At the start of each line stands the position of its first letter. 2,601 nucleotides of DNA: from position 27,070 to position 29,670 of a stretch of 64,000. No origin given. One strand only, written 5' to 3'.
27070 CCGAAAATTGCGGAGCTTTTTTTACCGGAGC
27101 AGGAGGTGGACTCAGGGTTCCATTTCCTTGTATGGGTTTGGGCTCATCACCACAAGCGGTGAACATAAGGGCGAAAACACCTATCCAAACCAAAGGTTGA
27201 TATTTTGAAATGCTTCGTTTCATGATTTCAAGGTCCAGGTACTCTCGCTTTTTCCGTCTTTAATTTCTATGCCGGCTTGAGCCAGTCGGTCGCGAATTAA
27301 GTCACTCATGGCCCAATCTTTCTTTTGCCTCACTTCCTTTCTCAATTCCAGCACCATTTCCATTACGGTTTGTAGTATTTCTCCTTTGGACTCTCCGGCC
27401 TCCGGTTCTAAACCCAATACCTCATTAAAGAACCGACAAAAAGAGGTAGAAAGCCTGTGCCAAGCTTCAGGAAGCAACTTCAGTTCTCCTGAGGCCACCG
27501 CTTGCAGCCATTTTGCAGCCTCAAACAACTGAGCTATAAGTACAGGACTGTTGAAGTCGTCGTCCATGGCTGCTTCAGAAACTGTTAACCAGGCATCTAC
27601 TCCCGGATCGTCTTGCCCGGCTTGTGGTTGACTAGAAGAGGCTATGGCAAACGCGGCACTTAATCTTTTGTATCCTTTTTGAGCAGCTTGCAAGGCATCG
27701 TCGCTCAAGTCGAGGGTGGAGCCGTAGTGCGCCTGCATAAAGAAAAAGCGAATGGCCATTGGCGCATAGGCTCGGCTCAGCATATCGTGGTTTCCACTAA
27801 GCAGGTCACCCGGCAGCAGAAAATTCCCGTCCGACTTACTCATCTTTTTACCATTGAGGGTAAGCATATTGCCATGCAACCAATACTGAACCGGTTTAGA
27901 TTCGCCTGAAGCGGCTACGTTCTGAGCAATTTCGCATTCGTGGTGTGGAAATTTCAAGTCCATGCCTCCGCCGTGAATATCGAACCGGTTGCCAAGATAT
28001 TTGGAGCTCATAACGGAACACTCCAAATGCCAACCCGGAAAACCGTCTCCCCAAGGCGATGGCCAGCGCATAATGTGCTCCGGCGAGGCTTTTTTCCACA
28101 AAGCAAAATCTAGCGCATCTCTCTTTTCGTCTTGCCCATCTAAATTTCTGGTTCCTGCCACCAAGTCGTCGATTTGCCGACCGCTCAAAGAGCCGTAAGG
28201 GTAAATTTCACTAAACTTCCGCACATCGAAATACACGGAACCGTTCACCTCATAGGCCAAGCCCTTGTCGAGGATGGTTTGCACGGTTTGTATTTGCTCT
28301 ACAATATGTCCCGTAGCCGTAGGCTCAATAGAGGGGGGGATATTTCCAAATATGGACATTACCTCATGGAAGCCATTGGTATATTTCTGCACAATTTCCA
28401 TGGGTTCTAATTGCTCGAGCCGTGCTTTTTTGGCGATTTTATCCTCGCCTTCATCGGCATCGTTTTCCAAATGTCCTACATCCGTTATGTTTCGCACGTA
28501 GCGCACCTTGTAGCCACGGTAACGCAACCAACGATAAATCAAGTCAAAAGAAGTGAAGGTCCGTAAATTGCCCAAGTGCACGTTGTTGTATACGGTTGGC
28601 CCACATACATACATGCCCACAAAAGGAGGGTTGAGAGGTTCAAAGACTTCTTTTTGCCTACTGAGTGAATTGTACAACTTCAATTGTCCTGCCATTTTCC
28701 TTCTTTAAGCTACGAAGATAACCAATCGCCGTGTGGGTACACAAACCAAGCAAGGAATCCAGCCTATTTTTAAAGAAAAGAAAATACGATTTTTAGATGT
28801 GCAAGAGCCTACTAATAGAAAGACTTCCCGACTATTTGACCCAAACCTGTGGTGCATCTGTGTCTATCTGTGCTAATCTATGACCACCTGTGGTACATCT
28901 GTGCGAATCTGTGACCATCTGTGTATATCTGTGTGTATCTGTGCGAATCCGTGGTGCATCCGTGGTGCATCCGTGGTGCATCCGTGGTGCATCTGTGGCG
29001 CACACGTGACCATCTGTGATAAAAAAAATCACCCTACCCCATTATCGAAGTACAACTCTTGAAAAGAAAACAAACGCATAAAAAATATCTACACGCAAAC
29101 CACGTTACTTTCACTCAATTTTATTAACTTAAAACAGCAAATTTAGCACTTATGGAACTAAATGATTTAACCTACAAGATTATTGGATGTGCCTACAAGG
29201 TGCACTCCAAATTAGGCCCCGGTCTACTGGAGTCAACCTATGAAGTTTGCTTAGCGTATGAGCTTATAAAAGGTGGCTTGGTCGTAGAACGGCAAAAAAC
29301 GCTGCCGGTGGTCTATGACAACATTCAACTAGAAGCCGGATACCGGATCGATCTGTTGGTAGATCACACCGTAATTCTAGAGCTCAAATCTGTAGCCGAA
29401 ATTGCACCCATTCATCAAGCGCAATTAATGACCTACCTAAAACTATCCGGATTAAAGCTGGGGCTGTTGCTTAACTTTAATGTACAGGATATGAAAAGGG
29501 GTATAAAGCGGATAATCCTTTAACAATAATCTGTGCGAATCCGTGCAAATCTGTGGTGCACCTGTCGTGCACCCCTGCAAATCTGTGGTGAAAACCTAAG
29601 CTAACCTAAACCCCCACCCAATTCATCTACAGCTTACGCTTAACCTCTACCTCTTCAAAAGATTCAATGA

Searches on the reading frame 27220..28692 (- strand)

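Call 59: search_protein_families(library=pfam, proteins=[window:27220-28692:-], max_evalue=0.00001)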
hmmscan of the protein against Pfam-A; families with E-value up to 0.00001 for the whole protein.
window:27220-28692:- (490 aa): 4 families
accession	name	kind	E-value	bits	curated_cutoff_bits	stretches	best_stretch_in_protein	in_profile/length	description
PF01406.26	tRNA-synt_1e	-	1.2e-96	324.1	27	1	17-338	2-300/301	tRNA synthetases class I (C) catalytic domain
PF09334.17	tRNA-synt_1g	-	2.6e-08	33.5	20.1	0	34-117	8-83/391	tRNA synthetases class I (M)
PF09190.17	DALR_2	-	8.4e-07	29.9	22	1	373-414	3-46/57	DALR domain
PF00133.28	tRNA-synt_1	-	2.5e-06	26.9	22.7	0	239-329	331-413/414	tRNA synthetases class I (I, L, M and V)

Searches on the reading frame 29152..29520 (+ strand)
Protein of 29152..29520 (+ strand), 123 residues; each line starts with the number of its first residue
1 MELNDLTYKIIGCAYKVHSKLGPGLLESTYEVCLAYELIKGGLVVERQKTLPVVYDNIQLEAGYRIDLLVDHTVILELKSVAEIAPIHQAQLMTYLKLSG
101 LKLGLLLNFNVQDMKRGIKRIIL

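Call 92: search_protein_families(library=pfam, proteins=[window:29152-29520:+], max_evalue=0.01)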
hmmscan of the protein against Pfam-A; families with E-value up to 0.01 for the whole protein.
window:29152-29520:+ (123 aa): 2 families
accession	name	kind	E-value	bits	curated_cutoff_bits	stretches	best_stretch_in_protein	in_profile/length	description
PF13366.12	PDDEXK_3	-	1e-44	152.1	22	1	4-121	1-117/117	PD-(D/E)XK nuclease superfamily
PF01930.23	Cas_Cas4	-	0.0054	17.3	22.7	1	36-97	28-90/160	Domain of unknown function DUF83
